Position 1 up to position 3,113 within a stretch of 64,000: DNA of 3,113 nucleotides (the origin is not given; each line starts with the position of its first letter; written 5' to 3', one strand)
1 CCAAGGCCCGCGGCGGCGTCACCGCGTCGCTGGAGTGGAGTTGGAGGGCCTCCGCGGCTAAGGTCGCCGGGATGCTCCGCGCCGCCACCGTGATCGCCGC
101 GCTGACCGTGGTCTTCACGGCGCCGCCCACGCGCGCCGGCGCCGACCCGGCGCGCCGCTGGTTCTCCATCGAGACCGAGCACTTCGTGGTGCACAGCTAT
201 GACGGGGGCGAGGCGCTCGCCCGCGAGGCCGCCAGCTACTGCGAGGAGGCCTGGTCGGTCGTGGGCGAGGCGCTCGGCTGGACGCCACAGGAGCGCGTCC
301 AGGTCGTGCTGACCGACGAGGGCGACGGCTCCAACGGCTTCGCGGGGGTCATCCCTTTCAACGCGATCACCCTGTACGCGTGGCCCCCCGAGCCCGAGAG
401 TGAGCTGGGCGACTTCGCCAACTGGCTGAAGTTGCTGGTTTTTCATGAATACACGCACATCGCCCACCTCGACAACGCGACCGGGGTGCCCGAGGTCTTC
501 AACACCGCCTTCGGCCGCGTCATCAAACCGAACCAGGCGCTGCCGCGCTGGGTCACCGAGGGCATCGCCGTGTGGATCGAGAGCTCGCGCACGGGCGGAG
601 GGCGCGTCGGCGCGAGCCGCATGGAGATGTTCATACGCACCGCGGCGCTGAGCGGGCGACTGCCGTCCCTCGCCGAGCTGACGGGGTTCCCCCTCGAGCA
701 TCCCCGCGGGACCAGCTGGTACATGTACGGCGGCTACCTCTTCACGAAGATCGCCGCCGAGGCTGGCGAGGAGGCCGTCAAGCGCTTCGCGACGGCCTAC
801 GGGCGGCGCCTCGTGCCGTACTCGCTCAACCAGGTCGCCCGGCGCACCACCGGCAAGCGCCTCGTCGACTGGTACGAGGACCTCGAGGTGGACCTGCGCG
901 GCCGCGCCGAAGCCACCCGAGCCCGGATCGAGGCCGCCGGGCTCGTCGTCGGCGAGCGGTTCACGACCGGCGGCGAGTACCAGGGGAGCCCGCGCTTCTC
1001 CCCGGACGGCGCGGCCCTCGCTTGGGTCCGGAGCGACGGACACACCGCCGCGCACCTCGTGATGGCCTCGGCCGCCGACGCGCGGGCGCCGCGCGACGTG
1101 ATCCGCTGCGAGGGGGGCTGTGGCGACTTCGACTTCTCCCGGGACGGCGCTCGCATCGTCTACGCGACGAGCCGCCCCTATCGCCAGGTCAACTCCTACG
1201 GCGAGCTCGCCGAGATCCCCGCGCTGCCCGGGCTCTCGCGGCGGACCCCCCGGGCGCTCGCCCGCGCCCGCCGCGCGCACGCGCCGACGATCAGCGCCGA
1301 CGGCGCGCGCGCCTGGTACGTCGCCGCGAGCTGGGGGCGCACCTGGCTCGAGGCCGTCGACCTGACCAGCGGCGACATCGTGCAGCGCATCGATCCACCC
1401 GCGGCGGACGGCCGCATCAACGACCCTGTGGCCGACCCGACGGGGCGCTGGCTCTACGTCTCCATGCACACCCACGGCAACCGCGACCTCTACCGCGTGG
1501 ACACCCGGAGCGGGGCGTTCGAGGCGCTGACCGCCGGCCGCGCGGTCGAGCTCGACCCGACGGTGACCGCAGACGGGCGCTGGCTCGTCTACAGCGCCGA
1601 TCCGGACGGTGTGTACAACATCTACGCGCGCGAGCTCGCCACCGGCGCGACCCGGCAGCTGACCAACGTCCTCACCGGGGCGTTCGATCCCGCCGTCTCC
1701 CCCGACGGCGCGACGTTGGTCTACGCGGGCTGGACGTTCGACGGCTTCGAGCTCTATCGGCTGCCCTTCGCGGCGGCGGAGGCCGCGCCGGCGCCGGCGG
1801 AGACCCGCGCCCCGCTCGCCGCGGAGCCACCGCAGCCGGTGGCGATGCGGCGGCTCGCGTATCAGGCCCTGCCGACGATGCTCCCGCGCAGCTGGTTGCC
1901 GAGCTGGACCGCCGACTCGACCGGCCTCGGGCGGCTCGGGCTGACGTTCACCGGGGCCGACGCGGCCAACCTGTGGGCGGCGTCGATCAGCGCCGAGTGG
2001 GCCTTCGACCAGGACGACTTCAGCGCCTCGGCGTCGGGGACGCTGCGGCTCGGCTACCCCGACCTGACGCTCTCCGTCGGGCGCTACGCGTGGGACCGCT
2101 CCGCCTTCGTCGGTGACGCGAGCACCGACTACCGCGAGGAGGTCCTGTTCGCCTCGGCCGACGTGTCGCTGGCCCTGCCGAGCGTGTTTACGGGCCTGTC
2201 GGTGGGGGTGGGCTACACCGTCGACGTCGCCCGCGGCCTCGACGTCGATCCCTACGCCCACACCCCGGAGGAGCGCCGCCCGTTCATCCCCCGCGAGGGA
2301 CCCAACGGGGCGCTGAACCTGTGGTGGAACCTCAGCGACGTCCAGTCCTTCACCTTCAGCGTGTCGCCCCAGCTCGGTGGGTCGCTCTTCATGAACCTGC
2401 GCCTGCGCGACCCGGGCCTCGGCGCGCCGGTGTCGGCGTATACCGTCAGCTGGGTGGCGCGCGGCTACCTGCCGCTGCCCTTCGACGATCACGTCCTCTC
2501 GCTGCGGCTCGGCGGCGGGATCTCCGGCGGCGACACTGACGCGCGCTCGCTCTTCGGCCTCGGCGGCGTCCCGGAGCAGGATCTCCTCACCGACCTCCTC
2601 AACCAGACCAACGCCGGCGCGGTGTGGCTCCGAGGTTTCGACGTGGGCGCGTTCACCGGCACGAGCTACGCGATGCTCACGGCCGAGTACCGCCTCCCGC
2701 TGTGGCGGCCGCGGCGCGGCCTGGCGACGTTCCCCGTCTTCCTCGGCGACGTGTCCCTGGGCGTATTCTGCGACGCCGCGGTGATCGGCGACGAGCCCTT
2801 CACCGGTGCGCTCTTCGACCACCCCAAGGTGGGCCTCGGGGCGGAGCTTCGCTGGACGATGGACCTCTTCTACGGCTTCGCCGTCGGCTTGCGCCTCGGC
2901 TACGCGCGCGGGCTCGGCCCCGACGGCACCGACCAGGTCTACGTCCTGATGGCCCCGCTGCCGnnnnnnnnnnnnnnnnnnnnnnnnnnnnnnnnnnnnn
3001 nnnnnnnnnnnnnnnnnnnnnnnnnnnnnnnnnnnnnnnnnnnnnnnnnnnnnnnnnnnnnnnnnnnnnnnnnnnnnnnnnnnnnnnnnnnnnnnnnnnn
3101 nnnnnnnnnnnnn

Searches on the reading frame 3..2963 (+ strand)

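Call 57: search_protein_families(library=pfam, alignment_id=A5, max_evalue=0.001)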
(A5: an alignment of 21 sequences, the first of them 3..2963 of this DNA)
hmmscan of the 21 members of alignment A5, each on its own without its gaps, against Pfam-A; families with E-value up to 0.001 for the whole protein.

A. member 1, window:3-2963:+ (987 aa): 1 family
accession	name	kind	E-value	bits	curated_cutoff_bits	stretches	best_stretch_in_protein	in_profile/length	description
PF07676.18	PD40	-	2.9e-16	59.4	20.9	1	516-541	11-37/38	WD40-like Beta Propeller Repeat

B. families by the number of members that match (of 21 scanned): 28 families (the first 25 are shown)
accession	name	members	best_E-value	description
PF00128.31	Alpha-amylase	3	2.5e-94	Alpha amylase, catalytic domain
PF09985.14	Glucodextran_C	2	4.7e-54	C-terminal binding-module, SLH-like, of glucodextranase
PF02687.27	FtsX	2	2e-18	FtsX-like permease C-terminal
PF06080.18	DUF938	1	6.3e-78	Protein of unknown function (DUF938)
PF11852.14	Pullul_strch_C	1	3.1e-57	Alpha-1,6-glucosidases, pullulanase-type, C-terminal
PF13224.11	DUF4032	1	9.2e-48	Domain of unknown function (DUF4032)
PF03065.20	Glyco_hydro_57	1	8.5e-44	Glycosyl hydrolase family 57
PF01728.25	FtsJ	1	1.5e-41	FtsJ-like methyltransferase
PF03714.20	PUD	1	5.9e-31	Bacterial pullanase-associated domain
PF17967.7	Pullulanase_N2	1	9.4e-28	Pullulanase N2 domain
PF07676.18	PD40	1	2.9e-16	WD40-like Beta Propeller Repeat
PF00561.26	Abhydrolase_1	1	4e-15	alpha/beta hydrolase fold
PF12697.13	Abhydrolase_6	1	4.2e-15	Alpha/beta hydrolase family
PF18494.6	Pullulanase_Ins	1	4.6e-13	Pullulanase Ins domain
PF01479.30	S4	1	1.1e-10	S4 domain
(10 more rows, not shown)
